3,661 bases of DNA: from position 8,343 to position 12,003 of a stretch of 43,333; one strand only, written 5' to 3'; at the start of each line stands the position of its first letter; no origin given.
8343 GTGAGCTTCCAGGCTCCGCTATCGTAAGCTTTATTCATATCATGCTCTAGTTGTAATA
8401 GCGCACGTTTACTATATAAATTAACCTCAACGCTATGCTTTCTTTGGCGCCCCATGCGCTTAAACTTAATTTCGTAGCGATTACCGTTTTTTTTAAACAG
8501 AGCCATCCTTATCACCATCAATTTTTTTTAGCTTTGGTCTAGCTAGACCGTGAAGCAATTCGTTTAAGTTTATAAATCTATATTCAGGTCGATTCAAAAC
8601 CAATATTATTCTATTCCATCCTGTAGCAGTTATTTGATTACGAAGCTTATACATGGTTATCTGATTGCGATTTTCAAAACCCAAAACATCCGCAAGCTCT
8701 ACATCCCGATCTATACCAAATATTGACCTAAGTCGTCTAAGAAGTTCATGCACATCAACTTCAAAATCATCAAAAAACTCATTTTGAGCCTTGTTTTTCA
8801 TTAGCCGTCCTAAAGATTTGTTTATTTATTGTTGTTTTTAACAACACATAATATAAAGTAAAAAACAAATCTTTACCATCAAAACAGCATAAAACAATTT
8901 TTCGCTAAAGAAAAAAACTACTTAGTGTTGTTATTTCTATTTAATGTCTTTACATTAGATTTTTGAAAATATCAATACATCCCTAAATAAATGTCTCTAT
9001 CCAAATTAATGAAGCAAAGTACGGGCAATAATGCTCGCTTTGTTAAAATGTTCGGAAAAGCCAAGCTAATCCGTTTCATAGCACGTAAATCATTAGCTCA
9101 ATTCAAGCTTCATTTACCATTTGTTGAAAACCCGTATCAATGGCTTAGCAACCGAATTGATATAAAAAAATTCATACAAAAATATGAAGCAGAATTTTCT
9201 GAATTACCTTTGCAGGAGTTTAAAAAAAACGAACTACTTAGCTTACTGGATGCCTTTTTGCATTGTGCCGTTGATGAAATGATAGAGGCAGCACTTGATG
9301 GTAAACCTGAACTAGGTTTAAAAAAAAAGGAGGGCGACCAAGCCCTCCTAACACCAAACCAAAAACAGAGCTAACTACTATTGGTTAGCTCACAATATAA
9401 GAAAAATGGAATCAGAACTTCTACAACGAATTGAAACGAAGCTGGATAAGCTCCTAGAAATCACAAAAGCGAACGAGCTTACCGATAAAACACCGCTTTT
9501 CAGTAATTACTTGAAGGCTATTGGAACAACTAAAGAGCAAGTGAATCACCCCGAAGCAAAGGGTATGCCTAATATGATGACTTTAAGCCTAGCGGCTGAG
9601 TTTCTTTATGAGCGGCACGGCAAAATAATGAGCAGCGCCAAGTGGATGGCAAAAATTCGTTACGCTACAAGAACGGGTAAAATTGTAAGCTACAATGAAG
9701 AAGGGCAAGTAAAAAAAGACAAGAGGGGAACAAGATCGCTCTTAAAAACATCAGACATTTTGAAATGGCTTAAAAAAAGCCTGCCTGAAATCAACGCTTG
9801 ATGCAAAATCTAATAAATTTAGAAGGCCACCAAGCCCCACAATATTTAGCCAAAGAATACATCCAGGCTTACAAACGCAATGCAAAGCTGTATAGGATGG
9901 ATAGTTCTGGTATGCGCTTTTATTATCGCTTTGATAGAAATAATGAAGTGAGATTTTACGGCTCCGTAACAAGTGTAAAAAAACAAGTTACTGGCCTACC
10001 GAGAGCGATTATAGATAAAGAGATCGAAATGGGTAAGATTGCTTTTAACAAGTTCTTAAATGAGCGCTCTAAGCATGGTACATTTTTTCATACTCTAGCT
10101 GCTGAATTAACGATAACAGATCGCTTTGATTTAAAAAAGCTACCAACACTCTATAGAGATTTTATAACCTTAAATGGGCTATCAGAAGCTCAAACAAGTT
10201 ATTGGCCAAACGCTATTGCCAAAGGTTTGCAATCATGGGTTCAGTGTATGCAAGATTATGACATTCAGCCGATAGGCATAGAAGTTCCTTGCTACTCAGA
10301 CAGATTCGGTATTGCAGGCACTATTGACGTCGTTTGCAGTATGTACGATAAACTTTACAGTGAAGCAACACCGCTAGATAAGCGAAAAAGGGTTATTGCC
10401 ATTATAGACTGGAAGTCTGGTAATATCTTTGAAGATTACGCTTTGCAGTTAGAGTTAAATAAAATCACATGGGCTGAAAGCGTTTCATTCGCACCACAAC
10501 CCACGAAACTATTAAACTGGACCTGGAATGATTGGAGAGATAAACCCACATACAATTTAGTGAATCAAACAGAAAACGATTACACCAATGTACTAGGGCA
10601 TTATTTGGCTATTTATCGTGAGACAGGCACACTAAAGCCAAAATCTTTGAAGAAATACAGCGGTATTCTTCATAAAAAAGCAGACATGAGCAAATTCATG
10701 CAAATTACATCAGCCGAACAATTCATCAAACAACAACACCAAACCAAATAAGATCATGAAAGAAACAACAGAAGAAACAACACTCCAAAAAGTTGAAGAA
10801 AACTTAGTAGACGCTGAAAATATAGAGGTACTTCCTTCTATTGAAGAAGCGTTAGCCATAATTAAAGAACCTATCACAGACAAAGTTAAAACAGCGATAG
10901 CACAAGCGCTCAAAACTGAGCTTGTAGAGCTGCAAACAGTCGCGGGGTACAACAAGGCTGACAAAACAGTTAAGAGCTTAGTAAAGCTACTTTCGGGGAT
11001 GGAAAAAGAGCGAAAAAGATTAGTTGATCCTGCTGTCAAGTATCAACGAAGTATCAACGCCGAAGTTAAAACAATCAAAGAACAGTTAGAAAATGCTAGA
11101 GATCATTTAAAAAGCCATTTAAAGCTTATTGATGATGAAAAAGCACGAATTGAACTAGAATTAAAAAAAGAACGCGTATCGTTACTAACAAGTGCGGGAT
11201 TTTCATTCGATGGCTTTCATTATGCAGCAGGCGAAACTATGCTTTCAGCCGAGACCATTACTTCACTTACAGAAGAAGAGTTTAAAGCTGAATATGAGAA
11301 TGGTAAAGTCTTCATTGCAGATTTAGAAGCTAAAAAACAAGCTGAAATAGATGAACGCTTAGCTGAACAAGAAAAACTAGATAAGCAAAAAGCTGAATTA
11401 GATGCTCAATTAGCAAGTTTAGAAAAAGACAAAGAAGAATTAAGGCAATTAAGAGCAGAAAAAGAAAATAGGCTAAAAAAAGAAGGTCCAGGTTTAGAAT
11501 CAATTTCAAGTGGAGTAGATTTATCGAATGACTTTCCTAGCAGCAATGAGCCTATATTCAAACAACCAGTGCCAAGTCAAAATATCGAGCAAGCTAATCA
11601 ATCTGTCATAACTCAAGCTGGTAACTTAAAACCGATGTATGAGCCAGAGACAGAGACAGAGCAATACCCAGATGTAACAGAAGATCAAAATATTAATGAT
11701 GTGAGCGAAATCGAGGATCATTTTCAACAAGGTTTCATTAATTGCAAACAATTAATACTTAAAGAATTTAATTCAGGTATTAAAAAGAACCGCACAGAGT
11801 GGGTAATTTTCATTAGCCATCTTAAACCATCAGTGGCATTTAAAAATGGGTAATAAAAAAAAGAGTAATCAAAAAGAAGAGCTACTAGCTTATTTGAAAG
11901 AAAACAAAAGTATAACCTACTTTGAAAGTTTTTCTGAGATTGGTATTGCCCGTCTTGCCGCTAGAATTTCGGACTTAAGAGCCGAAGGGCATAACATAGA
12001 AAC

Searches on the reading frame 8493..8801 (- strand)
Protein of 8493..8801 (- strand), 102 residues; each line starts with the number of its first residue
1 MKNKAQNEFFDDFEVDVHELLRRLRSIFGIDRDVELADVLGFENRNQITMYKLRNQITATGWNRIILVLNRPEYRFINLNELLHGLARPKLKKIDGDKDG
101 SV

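Call 7: search_protein_families(library=phrogs, proteins=[window:8493-8801:-])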
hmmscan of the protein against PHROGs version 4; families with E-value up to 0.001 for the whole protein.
window:8493-8801:- (102 aa): 0 families

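Call 9: search_protein_families(library=pfam, max_evalue=0.1, proteins=[window:8493-8801:-])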
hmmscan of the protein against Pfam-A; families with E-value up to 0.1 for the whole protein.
window:8493-8801:- (102 aa): 0 families

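Call 19: find_related_loci(query=window:8493-8801:-, collection=viral_contigs, flank=10000)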
Query window:8493-8801:- (102 aa) in viral_contigs; peptide patterns used: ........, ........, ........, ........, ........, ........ (x = any residue, [..] = any of these).
27 stretches matched a pattern; 2 encode a relative of the query (tblastn E <= 1e-3); 2 distinct loci.
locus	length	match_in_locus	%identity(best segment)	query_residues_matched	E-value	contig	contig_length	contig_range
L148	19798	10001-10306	100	1-102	3e-66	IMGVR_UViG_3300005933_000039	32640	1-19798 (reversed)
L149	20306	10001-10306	100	1-102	3e-66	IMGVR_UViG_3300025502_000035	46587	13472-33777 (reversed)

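Call 21: find_homologous_proteins(query=window:8493-8801:-, max_evalue=0.001)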
Query window:8493-8801:- (102 aa): 1 proteins with E <= 0.001 among 4 candidates.
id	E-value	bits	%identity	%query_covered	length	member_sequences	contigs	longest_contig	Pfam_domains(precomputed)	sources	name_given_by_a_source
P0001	1.6e-60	220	99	100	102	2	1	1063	-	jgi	-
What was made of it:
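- Tried and rejected: The word-based homology search for the 102-aa protein found only itself (call 21).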

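Call 37: search_solved_structures(query=window:8493-8801:-, max_evalue=10)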
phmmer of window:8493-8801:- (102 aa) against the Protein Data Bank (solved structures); distinct sequences matched with E-value up to 10: 10.
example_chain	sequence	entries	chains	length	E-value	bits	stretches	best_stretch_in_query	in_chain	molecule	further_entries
4mpb_A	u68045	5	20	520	0.47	14.2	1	5-51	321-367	Betaine aldehyde dehydrogenase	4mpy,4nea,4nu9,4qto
4zxu_A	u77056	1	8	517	0.48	14.2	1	5-51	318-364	Betaine-aldehyde dehydrogenase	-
5ez4_A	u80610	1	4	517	0.48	14.2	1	5-51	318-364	Betaine aldehyde dehydrogenase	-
4zwl_A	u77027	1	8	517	0.48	14.2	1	5-51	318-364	Betaine-aldehyde dehydrogenase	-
5eyu_A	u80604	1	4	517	0.48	14.2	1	5-51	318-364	Betaine aldehyde dehydrogenase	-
5dib_A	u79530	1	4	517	0.48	14.2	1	5-51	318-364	Betaine aldehyde dehydrogenase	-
4q92_A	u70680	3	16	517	0.48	14.2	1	5-51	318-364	Betaine aldehyde dehydrogenase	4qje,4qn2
6fsw_A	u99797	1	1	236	0.52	14.1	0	6-60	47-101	Ribosome maturation protein SDO1-like protein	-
1t95_A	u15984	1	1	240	0.55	14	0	6-60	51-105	Hypothetical protein AF0491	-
1p9q_C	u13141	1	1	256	0.68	13.7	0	6-60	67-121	Hypothetical protein AF0491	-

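Call 67: predict_structure(protein=window:8493-8801:-)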
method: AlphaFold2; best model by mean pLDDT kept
length: 102 residues; sequences in the alignment: 1
mean_pLDDT: 56.2   pTM: 0.48
mean pLDDT of the five models: 56.2, 53.4, 51.4, 47.7, 45.6
residues with pLDDT >= 90: 0; 70-90: 17; 50-70: 56; < 50: 29
segments of 3 or more residues with pLDDT < 50: 1-14, 87-89, 95-102
pLDDT, mean of each block of 10 residues (from residue 1): 37 53 72 75 65 51 58 61 52 43 30
secondary structure, 60 per line:
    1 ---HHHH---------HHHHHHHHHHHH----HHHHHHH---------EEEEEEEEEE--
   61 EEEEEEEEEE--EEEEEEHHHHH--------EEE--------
elements in order: H4-7 H17-28 H33-39 E49-58 E61-70 E73-78 H79-83 E92-94
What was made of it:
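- Tried and rejected: The single-sequence AF2 model was poor (pLDDT 56, call 67).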

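Call 68: search_protein_representatives(protein=window:8493-8801:-)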
Query: 102 residues. Proteins with E-value up to 0.001 (for the whole library): 8; up to 1e-10: 2; up to 1e-30: 0. The best 8 are listed.
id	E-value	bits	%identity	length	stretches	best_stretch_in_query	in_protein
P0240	3.6e-25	104.5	54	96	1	8-90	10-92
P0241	1.3e-16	77.0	40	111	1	7-89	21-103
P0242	1.8e-09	54.2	39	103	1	10-84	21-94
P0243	9.6e-05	39.0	46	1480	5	50-69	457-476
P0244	1.5e-04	38.4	35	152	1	15-92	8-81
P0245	3.6e-04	37.1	36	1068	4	37-91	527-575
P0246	4.0e-04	37.0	32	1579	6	40-77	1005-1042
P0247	5.1e-04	36.6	32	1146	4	44-74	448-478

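Call 70: search_protein_families(library=pfam, max_evalue=1, proteins=[P0240, P0241, P0242, P0244])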
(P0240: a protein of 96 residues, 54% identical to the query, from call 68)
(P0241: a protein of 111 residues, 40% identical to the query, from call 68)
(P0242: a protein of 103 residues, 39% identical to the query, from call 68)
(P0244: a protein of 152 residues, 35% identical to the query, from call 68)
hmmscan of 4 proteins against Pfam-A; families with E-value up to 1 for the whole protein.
P0240 (96 aa): 0 families

P0241 (111 aa): 1 family
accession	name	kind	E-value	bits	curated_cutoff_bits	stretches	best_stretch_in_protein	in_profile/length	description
PF24901.1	HTH_MCM7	-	0.019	15.2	26.5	1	57-90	27-60/76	DNA replication licensing factor MCM7, winged helix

P0242 (103 aa): 4 families
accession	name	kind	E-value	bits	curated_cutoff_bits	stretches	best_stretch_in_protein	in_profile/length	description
PF07022.19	Phage_CI_repr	-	0.022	15.5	22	1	31-68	2-39/65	Bacteriophage CI repressor helix-turn-helix domain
PF04468.17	PSP1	-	0.051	14.3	27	1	13-41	51-79/86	PSP1 C-terminal conserved region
PF12295.13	Symplekin_C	-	0.1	13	25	1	6-40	47-85/182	Symplekin tight junction protein C terminal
PF06129.17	Chordopox_G3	-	0.16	13.2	22.3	1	4-52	55-102/108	Chordopoxvirus G3 protein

P0244 (152 aa): 1 family
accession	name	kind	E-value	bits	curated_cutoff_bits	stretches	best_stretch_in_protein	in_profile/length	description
PF07022.19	Phage_CI_repr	-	0.001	19.8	22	1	13-79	2-65/65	Bacteriophage CI repressor helix-turn-helix domain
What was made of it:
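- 8493..8801 (-): Leading candidate binder: a 102-aa CI/Cro-type helix-turn-helix protein. Its gene overlaps the start of the integrase gene and faces away from the early operon. Homologues P0244 and P0242 give sub-threshold PF07022 hits (call 70).
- On Pfam PF07022 Phage_CI_repr: Homologues P0244 (19.8 bits) and P0242 (15.5 bits) are both below the cut-off (call 70).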

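Call 71: search_solved_structures(query=A3, max_evalue=10, show_alignments=2)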
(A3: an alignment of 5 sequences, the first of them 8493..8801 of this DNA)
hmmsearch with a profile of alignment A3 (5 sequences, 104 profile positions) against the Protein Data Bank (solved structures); distinct sequences matched with E-value up to 10: 0.

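Call 72: find_encoding_contigs(protein=P0240, flank=10000)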
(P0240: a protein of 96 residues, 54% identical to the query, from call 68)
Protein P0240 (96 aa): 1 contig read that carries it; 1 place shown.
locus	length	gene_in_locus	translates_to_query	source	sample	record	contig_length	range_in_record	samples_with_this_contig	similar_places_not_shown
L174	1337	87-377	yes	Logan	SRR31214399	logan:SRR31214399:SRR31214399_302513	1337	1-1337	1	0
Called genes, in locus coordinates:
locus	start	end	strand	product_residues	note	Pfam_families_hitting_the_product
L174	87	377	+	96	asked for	-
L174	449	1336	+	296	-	?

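Call 74: find_encoding_contigs(protein=P0241, flank=10000)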
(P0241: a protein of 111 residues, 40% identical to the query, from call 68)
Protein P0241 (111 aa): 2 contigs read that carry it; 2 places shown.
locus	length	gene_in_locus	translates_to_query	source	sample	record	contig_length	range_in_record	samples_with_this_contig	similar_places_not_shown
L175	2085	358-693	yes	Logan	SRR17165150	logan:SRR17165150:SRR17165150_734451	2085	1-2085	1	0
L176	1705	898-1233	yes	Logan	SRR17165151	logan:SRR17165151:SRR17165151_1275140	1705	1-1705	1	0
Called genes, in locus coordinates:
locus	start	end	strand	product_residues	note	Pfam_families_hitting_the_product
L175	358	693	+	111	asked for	-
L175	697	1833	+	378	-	PF00589:Phage_integrase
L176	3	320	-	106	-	?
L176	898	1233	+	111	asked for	-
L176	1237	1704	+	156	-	?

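Call 80: find_encoding_contigs(protein=P0242, flank=10000)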
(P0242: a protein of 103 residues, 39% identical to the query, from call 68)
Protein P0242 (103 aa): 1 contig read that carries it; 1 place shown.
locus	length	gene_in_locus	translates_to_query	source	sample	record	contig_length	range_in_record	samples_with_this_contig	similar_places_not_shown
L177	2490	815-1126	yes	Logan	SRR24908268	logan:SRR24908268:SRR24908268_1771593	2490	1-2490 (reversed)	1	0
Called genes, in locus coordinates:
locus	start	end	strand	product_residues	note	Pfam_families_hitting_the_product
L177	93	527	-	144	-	-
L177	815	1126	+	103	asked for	-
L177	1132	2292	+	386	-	PF00589:Phage_integrase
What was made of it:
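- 8493..8801 (-): HTH-integrase synteny is kept in L175/L176 and L177 (calls 74, 80).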

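Call 81: predict_structure(alignment_id=A3)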
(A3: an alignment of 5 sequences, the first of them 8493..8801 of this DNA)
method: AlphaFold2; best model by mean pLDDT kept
length: 102 residues; sequences in the alignment: 5
mean_pLDDT: 82.5   pTM: 0.70
mean pLDDT of the five models: 82.5, 81.0, 80.2, 80.1, 79.9
residues with pLDDT >= 90: 56; 70-90: 24; 50-70: 10; < 50: 12
segments of 3 or more residues with pLDDT < 50: 1-4, 95-97, 99-102
pLDDT, mean of each block of 10 residues (from residue 1): 49 86 94 96 95 92 94 89 86 52 43
secondary structure, 60 per line:
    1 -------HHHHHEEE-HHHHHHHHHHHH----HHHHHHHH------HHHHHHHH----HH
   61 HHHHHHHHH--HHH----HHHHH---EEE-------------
elements in order: H8-12 E13-15 H17-28 H33-40 H47-54 H59-69 H79-83 E87-89
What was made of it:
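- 8493..8801 (-): The AF2 model built on a 5-sequence alignment has pLDDT 82.5 (call 81).
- On CI/Cro-type HTH repressor-operator switch: The 102-aa protein models as a five-helix HTH (pLDDT 82.5, call 81).
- On Mycobacteriophage stoperators: The candidate is 102 aa with one HTH domain (call 81).
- Tried and rejected: It became usable only with a 5-sequence alignment (call 81).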

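Call 84: fold_search(model_id=the predicted structure, library=pdb)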
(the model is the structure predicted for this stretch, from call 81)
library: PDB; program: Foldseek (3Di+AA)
matches with E <= 10: 87; with E <= 0.001: 0
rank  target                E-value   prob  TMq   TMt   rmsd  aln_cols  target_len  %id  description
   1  2fjr_A                1.5e-01  0.96  0.52  0.30   8.9        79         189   15  Crystal Structure of Bacteriophage 186 (released 2006-06-13)
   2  6w1a_A                4.5e-01  0.51  0.38  0.17   3.6        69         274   19  Crystal structure of Streptococcus dysgalactiae SHP pheromone receptor Rgg2 bound to DNA (released 2020-10-21)
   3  6rnz_A                5.2e-01  0.77  0.46  0.63   3.3        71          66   21  Crystal structure of the N-terminal HTH DNA-binding domain of the essential repressor DdrO from radiation-resistant De (released 2019-10-09)
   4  3vk0_B                8.1e-01  0.66  0.44  0.50   3.1        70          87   18  Crystal Structure of hypothetical transcription factor NHTF from Neisseria (released 2012-03-14)
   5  8qnl_A                8.1e-01  0.51  0.35  0.30   3.0        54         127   26  Structure of the toxin-antitoxin NatRT complex from Pseudomonas aeruginosa (released 2024-10-02)
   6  1pra_MODEL_1_A        8.6e-01  0.57  0.44  0.59   5.8        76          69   14  DETERMINATION OF THE NUCLEAR MAGNETIC RESONANCE SOLUTION STRUCTURE OF THE DNA-BINDING DOMAIN (RESIDUES 1 TO 69 (released 1993-10-31)
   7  8qnl_B                9.8e-01  0.28  0.37  0.34  12.8        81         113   23  Structure of the toxin-antitoxin NatRT complex from Pseudomonas aeruginosa (released 2024-10-02)
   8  6rnx_B                1.0e+00  0.66  0.46  0.39   2.9        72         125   24  Crystal structure of the essential repressor DdrO from radiation-resistant Deinococcus bacteria (Deinococcus deserti) (released 2019-10-09)
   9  1wh6_MODEL_1_A        1.0e+00  0.16  0.34  0.34  14.9        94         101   14  Solution structure of the second CUT domain of human Homeobox protein Cux-2 (released 2004-11-28)
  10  4jcy_A                1.6e+00  0.25  0.39  0.42   6.2        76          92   21  Crystal structure of the Restriction-Modification Controller Protein C.Csp231I OR operator complex (released 2014-02-26)
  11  3vk0_A                1.8e+00  0.23  0.40  0.44   4.6        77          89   17  Crystal Structure of hypothetical transcription factor NHTF from Neisseria (released 2012-03-14)
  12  3vk0_C                2.0e+00  0.28  0.42  0.47   4.4        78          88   18  Crystal Structure of hypothetical transcription factor NHTF from Neisseria (released 2012-03-14)
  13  6b9r_A                2.0e+00  0.23  0.43  0.12   6.2        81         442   17  Streptomyces albus HEPD with substrate 2-hydroxyethylphosphonate (2-HEP) and Fe(II) bound (released 2017-12-20)
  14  6b9r_C                2.1e+00  0.54  0.47  0.13   2.7        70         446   18  Streptomyces albus HEPD with substrate 2-hydroxyethylphosphonate (2-HEP) and Fe(II) bound (released 2017-12-20)
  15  2xiu_B                2.2e+00  0.18  0.39  0.53   4.6        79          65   13  High resolution structure of MTSL-tagged CylR2. (released 2011-02-09)
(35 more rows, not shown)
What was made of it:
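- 8493..8801 (-): Its top PDB match is phage 186 CI (2fjr, probability 0.96, E 0.15), followed by many XRE-type HTH domains (call 84).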

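Call 90: find_related_loci(query=A4, collection=metagenome_contigs, flank=10000)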
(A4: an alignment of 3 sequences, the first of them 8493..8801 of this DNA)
Query A4 (102 aa) in metagenome_contigs; peptide patterns used: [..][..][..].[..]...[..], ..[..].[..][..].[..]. (x = any residue, [..] = any of these).
493 stretches matched a pattern; 1 encode a relative of the query (tblastn E <= 1e-3); 1 distinct loci.
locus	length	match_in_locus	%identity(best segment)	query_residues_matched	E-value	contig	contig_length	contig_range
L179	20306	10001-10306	100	1-102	1e-66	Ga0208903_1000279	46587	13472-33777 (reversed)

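Call 91: search_dna_similar(query=window:8493-8801:-, collection=phages, mode=protein, max_evalue=1, max_rows=10)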
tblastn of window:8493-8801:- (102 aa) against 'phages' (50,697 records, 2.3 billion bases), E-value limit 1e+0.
Records with a match: 7; places in all: 7; records where one place covers at least 80% of the query: 0.
Best place of each record, by identity: <60% 7.
By first word of the organism name: Acinetobacter 6; uncultured 1.
By host as written in the record: Acinetobacter johnsonii 2; Acinetobacter baumannii (clinical strain AB09V) 2; - 1; Acinetobacter baumannii 1; Acinetobacter baumannii ATCC19606 1.
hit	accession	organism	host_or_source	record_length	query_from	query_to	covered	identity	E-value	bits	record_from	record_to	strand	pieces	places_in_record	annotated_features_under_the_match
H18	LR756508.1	uncultured phage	metagenomic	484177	4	69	65%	31.3%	1e-1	36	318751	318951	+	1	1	record has no annotation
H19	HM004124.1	Acinetobacter phage Acj9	Acinetobacter johnsonii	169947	19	64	45%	35.3%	4e-1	34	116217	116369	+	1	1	23: gp23 major head subunit precursor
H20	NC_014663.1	Acinetobacter phage Acj9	Acinetobacter johnsonii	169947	19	64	45%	35.3%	4e-1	34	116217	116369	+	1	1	23: major head protein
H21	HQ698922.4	Acinetobacter phage ZZ1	Acinetobacter baumannii (clinical ...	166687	19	64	45%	35.3%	8e-1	34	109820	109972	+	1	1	major head protein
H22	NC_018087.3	Acinetobacter phage ZZ1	Acinetobacter baumannii (clinical ...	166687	19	64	45%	35.3%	8e-1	34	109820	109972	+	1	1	major head protein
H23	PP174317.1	Acinetobacter phage vB_AbaSt_W16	Acinetobacter baumannii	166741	19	64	45%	35.3%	8e-1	34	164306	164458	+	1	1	major head protein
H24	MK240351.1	Acinetobacter phage Henu6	Acinetobacter baumannii ATCC19606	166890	19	64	45%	35.3%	8e-1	34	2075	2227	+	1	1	major head protein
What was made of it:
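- Tried and rejected: Sequence searches against PDB, Pfam, PHROGs and cultured phages gave nothing significant (calls 7, 9, 37, 71, 91).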

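Call 100: fold_search(model_id=the predicted structure, library=viral)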
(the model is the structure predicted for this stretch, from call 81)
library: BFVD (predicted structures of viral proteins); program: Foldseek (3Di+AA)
matches with E <= 10: 283; with E <= 0.001: 0
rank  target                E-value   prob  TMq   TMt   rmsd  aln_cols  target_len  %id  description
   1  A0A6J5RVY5            2.3e-02  1.00  0.53  0.47  13.2        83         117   20  Bacteriophage CI repressor [uncultured Caudovirales phage]
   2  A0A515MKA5            2.8e-02  0.95  0.45  0.38  16.8       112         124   13  Immunity repressor [Rhodococcus phage Whack]
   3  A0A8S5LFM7            4.9e-02  1.00  0.56  0.21   2.0        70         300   20  Repressor protein CI [Myoviridae sp. ctT1Q6]
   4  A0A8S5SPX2            8.1e-02  0.96  0.43  0.39  13.2        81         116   20  Helix-turn-helix domain protein [Siphoviridae sp. ctLdn10]
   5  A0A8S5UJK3            1.1e-01  0.95  0.46  0.53   4.8        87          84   15  Putative transcriptional regulator [Siphoviridae sp. ctvph17]
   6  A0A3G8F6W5            1.1e-01  0.80  0.41  0.46  12.8        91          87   18  Putative cI-like repressor [Streptococcus phage CHPC663]
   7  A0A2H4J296            2.0e-01  0.91  0.47  0.54   6.1        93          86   13  HTH_XRE domain containing protein [uncultured Caudovirales phage]
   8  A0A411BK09            2.0e-01  0.85  0.45  0.58   3.8        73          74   22  (no name in the UniProt tables at hand)
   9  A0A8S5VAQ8            2.0e-01  0.82  0.44  0.55   4.4        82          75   17  Uncharacterized protein [Siphoviridae sp. ct6bU4]
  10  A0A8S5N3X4            2.1e-01  0.89  0.46  0.18  15.1        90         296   14  Repressor protein CI [Siphoviridae sp. ct5Px37]
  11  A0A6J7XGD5            2.1e-01  0.77  0.48  0.46   5.1       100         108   16  Uncharacterized protein [uncultured Caudovirales phage]
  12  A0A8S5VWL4            2.3e-01  0.77  0.45  0.42  14.5        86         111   23  (no name in the UniProt tables at hand)
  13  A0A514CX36            2.9e-01  0.75  0.45  0.49   8.8        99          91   12  Helix-turn-helix DNA-binding domain protein [Gordonia phage Dardanus]
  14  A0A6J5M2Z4            3.1e-01  0.72  0.47  0.48   9.9        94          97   17  HTH_XRE domain containing protein [uncultured Caudovirales phage]
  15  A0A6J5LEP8            3.1e-01  0.57  0.40  0.41  11.6        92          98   16  HTH_XRE domain containing protein [uncultured Caudovirales phage]
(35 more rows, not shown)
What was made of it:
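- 8493..8801 (-): Top BFVD matches are named CI or immunity repressors (E from 0.02, call 100).
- On CI/Cro-type HTH repressor-operator switch: Its top matches are 186 CI and XRE-type domains (calls 84, 100, weak E-values).
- Candidate protein: CI/Cro HTH fold (calls 81, 84, 100) and weak PF07022 hits in homologues (call 70).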

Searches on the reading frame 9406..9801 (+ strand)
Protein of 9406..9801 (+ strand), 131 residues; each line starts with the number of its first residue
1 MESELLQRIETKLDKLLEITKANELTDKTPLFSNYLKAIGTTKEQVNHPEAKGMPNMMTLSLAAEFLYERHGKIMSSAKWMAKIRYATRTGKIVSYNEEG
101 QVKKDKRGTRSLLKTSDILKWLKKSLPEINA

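Call 7: search_protein_families(library=phrogs, proteins=[window:9406-9801:+])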
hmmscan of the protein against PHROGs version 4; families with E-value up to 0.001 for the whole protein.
window:9406-9801:+ (131 aa): 0 families

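Call 9: search_protein_families(library=pfam, max_evalue=0.1, proteins=[window:9406-9801:+])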
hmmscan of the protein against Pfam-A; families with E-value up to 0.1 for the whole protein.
window:9406-9801:+ (131 aa): 1 family
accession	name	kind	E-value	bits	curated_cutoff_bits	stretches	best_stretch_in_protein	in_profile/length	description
PF23131.1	DotY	-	0.008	16.4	27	1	79-122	137-180/220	DotY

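Call 39: search_solved_structures(query=window:9406-9801:+, max_evalue=10)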
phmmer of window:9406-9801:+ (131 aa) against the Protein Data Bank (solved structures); distinct sequences matched with E-value up to 10: 0.

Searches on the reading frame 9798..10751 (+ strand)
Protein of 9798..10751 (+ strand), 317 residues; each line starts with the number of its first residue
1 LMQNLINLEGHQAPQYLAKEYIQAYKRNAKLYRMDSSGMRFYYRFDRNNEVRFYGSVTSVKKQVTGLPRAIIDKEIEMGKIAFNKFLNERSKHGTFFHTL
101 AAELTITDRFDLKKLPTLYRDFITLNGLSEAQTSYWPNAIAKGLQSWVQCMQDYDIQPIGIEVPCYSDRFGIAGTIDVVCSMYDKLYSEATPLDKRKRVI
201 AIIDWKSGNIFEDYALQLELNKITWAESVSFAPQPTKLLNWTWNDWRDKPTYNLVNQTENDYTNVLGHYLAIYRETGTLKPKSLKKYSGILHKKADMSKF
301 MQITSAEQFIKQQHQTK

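Call 7: search_protein_families(library=phrogs, proteins=[window:9798-10751:+])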
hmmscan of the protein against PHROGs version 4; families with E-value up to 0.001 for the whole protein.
window:9798-10751:+ (317 aa): 1 family
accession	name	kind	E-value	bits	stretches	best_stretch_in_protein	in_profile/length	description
phrog_298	-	DNA, RNA and nucleotide metabolism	3.3e-20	73.6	1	18-265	34-248/293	exonuclease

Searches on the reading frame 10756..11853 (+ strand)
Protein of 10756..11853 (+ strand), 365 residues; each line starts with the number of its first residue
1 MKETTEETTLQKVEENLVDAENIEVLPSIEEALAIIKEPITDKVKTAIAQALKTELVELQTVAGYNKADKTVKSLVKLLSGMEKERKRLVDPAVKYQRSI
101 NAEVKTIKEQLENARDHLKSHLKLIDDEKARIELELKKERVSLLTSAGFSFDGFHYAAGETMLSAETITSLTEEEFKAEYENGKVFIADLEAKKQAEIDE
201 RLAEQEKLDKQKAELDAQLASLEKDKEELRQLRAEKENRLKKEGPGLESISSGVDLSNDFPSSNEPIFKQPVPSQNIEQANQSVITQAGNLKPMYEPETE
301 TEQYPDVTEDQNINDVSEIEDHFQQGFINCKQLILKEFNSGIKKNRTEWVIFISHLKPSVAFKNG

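Call 7: search_protein_families(library=phrogs, proteins=[window:10756-11853:+])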
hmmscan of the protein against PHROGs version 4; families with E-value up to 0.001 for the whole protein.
window:10756-11853:+ (365 aa): 1 family
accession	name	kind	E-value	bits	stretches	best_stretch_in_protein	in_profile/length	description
phrog_16469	-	unknown function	9.9e-05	22.9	0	14-135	9-133/392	-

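Call 61: search_protein_families(library=pfam, max_evalue=0.05, proteins=[window:10756-11853:+])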
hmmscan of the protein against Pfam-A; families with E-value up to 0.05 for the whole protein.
window:10756-11853:+ (365 aa): 1 family
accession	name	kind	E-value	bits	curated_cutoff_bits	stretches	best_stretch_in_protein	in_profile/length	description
PF14362.11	DUF4407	-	0.011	15.4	31.3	0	193-242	119-166/297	Domain of unknown function (DUF4407)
